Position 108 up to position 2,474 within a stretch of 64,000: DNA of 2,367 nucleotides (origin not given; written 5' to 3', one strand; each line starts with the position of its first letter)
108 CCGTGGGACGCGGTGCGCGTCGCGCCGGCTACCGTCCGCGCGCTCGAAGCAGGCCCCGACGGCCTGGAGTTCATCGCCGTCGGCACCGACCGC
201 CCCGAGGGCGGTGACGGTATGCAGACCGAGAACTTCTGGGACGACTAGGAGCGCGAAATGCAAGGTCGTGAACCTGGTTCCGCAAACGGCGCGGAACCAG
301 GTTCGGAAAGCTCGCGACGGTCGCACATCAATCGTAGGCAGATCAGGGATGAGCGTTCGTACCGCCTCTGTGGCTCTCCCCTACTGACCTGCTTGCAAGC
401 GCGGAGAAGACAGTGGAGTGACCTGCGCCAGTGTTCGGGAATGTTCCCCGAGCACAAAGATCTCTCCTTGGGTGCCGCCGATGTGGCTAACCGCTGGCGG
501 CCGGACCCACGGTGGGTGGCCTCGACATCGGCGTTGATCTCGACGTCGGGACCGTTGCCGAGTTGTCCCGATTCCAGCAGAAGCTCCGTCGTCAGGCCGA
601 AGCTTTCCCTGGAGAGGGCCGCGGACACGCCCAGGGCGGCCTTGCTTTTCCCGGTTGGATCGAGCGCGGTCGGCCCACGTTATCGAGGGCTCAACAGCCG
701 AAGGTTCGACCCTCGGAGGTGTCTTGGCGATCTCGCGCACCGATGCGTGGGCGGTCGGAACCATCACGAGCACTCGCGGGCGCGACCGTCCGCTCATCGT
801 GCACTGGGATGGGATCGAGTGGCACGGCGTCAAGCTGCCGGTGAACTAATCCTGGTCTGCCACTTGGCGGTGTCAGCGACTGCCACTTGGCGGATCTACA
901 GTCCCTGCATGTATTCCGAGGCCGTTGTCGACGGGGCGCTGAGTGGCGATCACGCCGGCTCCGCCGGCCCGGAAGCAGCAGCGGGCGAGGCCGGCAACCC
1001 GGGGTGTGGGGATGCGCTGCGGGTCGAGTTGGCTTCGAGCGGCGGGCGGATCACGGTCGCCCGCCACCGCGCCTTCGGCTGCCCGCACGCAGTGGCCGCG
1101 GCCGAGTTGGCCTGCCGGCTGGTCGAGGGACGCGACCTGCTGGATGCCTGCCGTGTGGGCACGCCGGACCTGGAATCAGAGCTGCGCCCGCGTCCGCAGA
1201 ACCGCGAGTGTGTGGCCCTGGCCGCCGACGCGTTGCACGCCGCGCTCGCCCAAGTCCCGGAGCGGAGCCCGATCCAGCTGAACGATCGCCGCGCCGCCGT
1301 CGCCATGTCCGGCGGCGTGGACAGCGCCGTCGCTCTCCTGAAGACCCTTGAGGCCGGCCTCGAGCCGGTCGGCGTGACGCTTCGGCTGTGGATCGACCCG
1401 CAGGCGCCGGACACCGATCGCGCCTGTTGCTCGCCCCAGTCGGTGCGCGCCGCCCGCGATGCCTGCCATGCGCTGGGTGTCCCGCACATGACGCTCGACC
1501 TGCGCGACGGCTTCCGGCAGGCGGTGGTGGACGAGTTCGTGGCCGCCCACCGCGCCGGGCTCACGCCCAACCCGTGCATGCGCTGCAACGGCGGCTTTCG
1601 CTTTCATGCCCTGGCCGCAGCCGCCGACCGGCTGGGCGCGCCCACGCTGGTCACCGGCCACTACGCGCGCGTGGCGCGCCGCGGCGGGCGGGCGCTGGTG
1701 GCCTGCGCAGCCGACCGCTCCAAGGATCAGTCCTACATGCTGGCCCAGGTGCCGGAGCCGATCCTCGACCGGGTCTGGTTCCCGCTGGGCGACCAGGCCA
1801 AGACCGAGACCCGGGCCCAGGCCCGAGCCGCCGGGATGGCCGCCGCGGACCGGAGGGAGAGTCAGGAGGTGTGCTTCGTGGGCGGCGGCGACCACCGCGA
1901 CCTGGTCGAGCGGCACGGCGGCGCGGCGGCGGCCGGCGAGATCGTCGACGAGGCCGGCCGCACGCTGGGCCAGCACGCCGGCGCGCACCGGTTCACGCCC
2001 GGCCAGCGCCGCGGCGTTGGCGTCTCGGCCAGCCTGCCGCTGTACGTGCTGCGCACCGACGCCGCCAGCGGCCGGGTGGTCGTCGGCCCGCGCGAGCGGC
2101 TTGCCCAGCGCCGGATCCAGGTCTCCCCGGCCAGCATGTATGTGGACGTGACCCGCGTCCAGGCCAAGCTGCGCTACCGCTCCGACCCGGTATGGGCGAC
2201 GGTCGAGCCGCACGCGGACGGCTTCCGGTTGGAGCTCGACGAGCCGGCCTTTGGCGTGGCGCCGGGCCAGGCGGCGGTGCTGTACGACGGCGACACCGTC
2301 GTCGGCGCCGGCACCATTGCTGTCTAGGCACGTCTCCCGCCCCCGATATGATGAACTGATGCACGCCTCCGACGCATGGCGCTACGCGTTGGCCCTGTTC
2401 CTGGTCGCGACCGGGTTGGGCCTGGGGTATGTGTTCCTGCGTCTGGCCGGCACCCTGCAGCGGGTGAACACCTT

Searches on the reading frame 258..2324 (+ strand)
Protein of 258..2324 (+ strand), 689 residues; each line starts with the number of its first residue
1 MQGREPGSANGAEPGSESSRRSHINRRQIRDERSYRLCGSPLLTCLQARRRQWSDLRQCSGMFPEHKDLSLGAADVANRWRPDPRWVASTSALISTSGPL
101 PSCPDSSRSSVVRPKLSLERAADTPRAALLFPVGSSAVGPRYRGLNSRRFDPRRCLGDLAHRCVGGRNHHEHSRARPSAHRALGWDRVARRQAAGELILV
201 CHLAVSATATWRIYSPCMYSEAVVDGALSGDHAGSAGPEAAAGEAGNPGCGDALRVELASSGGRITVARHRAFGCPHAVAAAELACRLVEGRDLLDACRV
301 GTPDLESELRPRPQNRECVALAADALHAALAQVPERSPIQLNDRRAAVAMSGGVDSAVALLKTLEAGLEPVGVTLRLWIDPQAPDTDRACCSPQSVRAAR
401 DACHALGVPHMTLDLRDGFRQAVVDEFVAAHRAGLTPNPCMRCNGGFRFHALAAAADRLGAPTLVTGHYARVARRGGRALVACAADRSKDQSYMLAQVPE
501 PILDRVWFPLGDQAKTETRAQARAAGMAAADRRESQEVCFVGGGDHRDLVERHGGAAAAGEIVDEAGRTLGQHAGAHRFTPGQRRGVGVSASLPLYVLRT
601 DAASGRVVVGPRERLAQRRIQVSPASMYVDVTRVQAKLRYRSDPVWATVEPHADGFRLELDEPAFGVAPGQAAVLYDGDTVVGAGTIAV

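Call 20: search_protein_families(library=pfam, proteins=[window:258-2324:+], max_evalue=0.01)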
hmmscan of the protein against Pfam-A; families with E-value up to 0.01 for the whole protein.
window:258-2324:+ (689 aa): 4 families
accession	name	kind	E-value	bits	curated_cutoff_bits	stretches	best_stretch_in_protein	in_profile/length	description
PF03054.22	tRNA_Me_trans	-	1.1e-58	198.7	20.6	1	345-542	2-201/202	tRNA methyl transferase HUP domain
PF01592.21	NifU_N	-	5.1e-18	65.9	22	1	219-336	2-123/127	NifU-like N terminal domain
PF20258.4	tRNA_Me_trans_C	-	3.9e-15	56.4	20.6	1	631-687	20-77/77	Aminomethyltransferase beta-barrel domain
PF20259.3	tRNA_Me_trans_M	-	9.5e-13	48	27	1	548-610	2-65/66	tRNA methyl transferase PRC-barrel domain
